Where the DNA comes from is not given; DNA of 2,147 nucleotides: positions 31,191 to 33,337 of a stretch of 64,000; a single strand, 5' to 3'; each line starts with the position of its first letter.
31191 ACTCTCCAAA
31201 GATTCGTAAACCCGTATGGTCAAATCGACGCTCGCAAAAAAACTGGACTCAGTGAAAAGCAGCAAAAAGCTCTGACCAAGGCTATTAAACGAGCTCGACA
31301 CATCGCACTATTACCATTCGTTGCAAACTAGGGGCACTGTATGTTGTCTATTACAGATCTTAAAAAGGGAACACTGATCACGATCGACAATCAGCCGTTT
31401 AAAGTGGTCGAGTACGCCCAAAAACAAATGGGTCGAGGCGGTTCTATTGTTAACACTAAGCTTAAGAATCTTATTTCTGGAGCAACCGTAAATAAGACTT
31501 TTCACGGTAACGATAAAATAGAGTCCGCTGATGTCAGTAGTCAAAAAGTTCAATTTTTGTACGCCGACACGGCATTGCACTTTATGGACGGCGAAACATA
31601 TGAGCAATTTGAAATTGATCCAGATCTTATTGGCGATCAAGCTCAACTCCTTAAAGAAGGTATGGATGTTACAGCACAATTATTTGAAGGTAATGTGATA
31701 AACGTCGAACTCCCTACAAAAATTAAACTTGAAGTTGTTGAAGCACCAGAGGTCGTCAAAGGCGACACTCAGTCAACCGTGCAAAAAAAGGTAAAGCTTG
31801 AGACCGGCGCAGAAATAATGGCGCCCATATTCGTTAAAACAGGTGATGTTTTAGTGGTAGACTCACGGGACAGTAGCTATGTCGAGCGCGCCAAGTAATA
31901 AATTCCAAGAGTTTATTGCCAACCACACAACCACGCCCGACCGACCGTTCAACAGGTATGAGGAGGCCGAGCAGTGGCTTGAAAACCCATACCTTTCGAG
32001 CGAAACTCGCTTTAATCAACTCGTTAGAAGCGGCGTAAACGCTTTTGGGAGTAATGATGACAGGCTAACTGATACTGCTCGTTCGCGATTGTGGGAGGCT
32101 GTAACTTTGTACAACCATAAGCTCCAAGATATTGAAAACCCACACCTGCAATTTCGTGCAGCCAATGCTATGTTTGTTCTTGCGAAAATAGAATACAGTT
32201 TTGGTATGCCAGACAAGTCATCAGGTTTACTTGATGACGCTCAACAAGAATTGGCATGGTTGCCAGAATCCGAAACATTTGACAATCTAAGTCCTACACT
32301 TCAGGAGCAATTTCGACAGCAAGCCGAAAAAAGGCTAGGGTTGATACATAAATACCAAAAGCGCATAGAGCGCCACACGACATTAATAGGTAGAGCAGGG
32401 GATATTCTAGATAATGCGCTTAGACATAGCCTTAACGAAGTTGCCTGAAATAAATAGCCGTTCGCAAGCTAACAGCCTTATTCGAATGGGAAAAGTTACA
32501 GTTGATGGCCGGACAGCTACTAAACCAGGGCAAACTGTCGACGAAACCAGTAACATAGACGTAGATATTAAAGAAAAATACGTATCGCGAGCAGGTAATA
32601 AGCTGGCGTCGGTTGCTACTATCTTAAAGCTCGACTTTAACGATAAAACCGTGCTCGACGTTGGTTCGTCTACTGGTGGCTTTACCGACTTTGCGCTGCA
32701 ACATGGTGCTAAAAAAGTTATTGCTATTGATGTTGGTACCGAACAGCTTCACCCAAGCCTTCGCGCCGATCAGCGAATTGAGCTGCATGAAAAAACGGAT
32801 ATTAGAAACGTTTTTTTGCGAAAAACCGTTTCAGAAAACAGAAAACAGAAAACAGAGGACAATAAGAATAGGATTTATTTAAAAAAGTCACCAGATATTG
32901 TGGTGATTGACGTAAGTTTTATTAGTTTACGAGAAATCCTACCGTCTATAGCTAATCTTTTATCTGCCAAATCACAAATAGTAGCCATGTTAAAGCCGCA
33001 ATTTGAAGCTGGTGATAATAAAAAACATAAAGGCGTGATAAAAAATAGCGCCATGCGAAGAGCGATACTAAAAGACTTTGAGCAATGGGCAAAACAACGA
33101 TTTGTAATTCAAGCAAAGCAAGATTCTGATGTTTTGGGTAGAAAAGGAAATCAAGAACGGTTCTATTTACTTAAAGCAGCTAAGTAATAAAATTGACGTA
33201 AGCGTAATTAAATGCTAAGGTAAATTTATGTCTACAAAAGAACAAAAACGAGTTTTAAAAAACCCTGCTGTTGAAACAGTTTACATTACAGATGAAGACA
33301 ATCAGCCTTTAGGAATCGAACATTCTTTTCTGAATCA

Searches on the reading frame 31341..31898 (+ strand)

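Call 9: search_protein_families(library=pfam, proteins=[window:31341-31898:+], max_evalue=0.001)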
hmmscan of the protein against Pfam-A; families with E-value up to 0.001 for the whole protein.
window:31341-31898:+ (185 aa): 3 families
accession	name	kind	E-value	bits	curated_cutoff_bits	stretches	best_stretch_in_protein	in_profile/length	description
PF09285.17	Elong-fact-P_C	-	1.4e-20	73.2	25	1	128-183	1-56/56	Elongation factor P, C-terminal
PF08207.18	EFP_N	-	2.1e-18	66.5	23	1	4-60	2-58/58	Elongation factor P (EF-P) KOW-like domain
PF01132.26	EFP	-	4.7e-18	65.3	27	1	69-120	2-54/54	Elongation factor P (EF-P) OB domain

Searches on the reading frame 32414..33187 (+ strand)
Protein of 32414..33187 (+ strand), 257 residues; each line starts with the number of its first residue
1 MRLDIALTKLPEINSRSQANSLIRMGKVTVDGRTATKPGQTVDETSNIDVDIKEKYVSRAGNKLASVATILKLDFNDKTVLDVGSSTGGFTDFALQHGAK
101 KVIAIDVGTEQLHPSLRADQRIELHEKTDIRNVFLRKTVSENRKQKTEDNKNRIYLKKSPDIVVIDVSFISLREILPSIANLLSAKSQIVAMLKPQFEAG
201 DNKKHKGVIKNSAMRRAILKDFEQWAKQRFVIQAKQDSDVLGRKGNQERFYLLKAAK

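Call 9: search_protein_families(library=pfam, proteins=[window:32414-33187:+], max_evalue=0.001)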
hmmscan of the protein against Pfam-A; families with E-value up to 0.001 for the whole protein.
window:32414-33187:+ (257 aa): 3 families
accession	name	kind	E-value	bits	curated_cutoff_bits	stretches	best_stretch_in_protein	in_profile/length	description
PF01728.25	FtsJ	-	1.2e-31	110.5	24.1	1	56-251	1-177/181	FtsJ-like methyltransferase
PF01479.30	S4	-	1.2e-09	38.2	22.8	1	1-44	1-44/48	S4 domain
PF13489.12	Methyltransf_23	-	1.7e-05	25.1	27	1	67-196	13-111/164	Methyltransferase domain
